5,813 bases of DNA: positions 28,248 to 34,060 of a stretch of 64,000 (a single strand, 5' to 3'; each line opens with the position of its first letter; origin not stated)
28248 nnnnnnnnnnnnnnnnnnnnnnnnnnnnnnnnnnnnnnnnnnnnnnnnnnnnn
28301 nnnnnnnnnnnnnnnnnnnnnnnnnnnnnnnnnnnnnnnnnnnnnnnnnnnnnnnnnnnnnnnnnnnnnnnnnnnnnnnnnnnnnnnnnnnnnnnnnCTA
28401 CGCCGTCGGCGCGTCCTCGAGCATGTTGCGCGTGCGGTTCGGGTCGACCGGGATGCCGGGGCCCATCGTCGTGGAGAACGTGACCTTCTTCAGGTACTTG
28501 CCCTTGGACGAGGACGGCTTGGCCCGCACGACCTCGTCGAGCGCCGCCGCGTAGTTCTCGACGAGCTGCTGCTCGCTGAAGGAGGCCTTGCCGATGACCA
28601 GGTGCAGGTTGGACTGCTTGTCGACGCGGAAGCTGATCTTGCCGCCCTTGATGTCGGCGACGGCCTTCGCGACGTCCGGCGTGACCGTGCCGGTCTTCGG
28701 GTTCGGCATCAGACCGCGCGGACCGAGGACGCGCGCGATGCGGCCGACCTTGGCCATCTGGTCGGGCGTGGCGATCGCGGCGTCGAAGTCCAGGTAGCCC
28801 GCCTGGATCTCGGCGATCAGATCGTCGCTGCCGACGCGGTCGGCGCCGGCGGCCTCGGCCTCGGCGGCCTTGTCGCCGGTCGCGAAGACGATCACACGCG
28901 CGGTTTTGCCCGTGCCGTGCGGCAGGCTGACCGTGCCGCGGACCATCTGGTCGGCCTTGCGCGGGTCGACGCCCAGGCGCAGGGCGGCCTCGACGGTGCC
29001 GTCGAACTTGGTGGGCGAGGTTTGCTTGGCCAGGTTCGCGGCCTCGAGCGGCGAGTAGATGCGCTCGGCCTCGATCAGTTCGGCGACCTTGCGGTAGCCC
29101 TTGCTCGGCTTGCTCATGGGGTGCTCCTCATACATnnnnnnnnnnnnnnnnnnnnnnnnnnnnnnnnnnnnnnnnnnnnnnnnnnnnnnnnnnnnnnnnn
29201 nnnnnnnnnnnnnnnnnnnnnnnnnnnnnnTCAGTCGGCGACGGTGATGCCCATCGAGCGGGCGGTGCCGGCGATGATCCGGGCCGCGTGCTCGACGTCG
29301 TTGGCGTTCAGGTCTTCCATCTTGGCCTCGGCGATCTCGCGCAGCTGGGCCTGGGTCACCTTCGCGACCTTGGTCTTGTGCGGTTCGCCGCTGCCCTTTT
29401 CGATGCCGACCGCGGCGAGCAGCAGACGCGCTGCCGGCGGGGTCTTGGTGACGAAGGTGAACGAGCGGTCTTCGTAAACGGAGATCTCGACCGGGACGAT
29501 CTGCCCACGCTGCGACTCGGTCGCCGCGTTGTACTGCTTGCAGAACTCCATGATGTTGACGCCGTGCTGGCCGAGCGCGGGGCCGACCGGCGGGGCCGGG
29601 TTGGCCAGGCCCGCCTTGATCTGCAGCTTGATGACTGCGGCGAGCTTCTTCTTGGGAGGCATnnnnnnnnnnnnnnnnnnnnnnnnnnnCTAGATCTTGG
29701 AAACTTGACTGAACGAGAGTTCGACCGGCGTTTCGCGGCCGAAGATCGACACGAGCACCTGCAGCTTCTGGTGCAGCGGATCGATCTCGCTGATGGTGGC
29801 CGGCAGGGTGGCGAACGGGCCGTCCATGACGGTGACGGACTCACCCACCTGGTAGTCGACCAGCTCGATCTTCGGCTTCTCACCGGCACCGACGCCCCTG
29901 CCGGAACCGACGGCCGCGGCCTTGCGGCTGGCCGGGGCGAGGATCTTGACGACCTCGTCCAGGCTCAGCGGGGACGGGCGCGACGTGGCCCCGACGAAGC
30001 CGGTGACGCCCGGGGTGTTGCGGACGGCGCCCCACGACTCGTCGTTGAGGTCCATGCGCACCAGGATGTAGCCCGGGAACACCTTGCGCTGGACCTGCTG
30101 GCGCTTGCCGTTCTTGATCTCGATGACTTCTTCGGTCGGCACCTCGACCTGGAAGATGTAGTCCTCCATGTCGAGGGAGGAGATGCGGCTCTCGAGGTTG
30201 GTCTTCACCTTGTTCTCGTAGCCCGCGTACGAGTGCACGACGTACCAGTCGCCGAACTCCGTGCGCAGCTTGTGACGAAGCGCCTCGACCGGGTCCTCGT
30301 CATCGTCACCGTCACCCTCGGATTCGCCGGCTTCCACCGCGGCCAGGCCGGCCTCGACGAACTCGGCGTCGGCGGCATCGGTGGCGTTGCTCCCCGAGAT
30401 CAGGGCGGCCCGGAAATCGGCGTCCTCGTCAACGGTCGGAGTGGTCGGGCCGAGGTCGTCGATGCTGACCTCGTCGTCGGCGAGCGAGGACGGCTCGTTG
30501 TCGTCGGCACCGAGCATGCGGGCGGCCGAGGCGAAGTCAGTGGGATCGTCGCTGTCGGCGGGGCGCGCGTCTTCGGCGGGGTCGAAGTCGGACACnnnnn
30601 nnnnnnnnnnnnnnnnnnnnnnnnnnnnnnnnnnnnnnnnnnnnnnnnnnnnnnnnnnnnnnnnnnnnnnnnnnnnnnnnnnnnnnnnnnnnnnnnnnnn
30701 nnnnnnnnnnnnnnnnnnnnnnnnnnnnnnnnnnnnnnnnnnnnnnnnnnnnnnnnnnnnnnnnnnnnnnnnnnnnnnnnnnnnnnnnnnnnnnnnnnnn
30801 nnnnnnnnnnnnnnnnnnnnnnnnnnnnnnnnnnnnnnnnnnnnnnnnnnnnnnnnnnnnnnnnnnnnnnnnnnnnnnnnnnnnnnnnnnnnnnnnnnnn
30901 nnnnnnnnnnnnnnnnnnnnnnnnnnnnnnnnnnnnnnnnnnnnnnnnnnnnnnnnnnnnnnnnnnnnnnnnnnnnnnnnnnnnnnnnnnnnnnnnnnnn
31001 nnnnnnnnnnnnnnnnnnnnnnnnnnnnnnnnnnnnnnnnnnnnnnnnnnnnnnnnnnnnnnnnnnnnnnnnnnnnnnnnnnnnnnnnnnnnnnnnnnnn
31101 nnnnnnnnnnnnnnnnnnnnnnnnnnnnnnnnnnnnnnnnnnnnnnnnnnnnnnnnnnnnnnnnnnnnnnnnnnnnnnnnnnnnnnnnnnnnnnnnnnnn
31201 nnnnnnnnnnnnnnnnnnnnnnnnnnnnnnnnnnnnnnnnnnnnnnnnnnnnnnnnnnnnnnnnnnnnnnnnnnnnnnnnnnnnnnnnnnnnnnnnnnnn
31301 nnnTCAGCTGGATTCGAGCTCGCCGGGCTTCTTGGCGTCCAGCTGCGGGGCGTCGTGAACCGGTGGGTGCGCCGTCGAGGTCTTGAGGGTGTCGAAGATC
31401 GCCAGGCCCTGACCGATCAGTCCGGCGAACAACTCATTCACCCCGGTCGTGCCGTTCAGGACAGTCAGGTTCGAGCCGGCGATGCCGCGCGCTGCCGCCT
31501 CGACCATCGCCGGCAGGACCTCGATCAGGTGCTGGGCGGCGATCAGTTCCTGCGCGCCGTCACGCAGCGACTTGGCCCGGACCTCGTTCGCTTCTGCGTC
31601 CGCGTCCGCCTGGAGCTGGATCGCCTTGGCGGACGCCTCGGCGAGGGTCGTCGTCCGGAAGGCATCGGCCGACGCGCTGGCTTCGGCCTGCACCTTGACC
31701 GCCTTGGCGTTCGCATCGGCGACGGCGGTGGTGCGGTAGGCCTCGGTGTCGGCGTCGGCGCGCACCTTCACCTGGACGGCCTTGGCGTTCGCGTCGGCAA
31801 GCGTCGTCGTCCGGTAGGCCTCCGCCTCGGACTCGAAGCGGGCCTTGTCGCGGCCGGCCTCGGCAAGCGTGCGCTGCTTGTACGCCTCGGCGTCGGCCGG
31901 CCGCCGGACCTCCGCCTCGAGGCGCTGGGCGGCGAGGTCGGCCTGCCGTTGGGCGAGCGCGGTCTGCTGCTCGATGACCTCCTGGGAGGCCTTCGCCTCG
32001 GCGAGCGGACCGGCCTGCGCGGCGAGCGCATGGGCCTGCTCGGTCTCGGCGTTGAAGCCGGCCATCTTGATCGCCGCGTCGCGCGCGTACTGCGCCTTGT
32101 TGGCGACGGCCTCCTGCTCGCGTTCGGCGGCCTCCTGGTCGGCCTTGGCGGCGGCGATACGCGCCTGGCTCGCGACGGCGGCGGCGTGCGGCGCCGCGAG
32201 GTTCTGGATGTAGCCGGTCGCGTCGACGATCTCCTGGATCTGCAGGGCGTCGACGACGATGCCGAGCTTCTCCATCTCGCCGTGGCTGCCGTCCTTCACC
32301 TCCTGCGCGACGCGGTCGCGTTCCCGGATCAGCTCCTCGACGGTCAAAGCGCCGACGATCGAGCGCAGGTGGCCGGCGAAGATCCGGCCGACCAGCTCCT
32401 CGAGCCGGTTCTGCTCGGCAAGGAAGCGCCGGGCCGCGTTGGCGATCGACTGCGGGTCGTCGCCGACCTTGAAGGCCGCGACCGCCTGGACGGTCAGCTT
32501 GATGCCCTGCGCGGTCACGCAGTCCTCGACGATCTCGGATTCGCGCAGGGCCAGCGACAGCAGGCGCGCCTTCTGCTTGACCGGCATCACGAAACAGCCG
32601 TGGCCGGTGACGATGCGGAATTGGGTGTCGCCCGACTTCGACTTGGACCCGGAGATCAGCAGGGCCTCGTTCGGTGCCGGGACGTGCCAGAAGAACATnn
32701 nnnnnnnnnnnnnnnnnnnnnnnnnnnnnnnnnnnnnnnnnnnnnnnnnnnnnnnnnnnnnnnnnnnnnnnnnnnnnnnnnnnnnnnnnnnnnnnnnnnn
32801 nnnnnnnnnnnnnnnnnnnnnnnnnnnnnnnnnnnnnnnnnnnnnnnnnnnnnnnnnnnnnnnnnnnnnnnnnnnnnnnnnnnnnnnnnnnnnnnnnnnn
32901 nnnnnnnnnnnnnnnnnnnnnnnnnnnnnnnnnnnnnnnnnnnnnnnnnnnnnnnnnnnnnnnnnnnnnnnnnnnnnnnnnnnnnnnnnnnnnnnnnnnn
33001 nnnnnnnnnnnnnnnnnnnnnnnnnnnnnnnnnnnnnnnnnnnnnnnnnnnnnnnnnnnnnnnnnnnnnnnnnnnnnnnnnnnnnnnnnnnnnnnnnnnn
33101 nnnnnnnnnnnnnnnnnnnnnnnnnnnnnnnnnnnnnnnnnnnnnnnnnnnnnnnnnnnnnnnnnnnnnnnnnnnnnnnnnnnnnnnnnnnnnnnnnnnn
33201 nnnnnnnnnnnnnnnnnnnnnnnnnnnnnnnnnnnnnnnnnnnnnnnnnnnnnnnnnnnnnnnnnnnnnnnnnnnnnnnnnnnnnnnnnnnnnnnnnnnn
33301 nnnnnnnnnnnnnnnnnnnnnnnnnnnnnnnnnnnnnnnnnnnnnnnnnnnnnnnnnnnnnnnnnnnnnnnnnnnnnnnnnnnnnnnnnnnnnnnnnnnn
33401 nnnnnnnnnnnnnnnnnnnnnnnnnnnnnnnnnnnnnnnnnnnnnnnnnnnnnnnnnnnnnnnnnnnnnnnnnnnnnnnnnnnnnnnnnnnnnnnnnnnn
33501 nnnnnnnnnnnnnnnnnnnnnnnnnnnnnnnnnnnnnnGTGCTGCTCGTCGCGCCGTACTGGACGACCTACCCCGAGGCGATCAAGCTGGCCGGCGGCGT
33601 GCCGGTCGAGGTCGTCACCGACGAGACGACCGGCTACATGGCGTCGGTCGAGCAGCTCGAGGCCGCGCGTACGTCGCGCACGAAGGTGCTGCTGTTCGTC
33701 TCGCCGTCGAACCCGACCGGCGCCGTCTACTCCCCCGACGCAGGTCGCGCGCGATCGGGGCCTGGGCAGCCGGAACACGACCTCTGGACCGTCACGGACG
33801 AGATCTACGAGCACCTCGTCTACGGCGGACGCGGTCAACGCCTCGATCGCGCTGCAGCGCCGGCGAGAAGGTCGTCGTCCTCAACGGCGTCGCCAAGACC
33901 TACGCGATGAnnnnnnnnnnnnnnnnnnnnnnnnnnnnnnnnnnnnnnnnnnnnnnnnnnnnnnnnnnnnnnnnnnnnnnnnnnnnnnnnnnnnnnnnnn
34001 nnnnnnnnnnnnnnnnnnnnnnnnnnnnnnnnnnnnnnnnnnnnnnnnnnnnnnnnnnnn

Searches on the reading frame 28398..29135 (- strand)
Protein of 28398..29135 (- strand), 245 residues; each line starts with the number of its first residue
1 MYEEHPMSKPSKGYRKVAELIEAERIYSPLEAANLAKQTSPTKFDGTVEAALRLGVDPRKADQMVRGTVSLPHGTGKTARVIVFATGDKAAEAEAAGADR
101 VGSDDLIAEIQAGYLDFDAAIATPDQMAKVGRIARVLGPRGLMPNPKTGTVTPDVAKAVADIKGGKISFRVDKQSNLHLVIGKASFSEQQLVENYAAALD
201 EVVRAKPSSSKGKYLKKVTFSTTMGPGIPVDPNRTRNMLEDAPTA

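Call 43: search_protein_families(library=pfam, proteins=[window:28398-29135:-], max_evalue=0.001)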
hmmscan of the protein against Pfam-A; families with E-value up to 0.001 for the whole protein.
window:28398-29135:- (245 aa): 1 family
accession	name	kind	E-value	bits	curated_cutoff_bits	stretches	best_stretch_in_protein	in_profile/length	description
PF00687.26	Ribosomal_L1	-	2.6e-67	226.7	32.2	1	37-226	2-198/198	Ribosomal protein L1p/L10e family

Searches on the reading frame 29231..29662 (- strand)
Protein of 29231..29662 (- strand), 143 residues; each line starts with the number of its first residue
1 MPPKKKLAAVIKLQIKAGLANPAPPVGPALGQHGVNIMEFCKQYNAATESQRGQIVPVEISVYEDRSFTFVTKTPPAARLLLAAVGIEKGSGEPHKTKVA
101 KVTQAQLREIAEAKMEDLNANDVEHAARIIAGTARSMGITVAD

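Call 43: search_protein_families(library=pfam, proteins=[window:29231-29662:-], max_evalue=0.001)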
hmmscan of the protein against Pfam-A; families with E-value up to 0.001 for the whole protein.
window:29231-29662:- (143 aa): 2 families
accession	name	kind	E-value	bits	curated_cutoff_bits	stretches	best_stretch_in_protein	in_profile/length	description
PF03946.19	Ribosomal_L11_N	-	3.1e-29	101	32.9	1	11-68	1-58/58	Ribosomal protein L11, N-terminal domain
PF00298.24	Ribosomal_L11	-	3.9e-29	101.3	21.4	1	73-141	1-69/69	Ribosomal protein L11, RNA binding domain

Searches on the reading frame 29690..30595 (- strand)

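Call 43: search_protein_families(library=pfam, proteins=[window:29690-30595:-], max_evalue=0.001)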
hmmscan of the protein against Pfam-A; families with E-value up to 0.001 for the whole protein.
window:29690-30595:- (301 aa): 1 family
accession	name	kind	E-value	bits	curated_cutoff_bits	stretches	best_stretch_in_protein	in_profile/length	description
PF02357.24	NusG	-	1.1e-29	103.2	22.2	1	116-218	2-92/93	Transcription termination factor nusG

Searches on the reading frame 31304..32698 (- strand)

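Call 43: search_protein_families(library=pfam, proteins=[window:31304-32698:-], max_evalue=0.001)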
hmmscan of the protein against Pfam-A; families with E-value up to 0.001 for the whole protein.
window:31304-32698:- (464 aa): 1 family
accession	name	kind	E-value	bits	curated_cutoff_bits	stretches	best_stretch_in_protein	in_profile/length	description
PF01145.31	Band_7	-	1.9e-23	83.8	23.6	1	9-187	5-175/176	SPFH domain / Band 7 family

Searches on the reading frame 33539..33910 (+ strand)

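Call 43: search_protein_families(library=pfam, proteins=[window:33539-33910:+], max_evalue=0.001)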
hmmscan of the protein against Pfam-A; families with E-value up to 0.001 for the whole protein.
window:33539-33910:+ (123 aa): 1 family
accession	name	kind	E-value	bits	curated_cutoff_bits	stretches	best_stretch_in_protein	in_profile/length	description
PF00155.27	Aminotran_1_2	-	5.1e-15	56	19.7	1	3-98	96-196/361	Aminotransferase class I and II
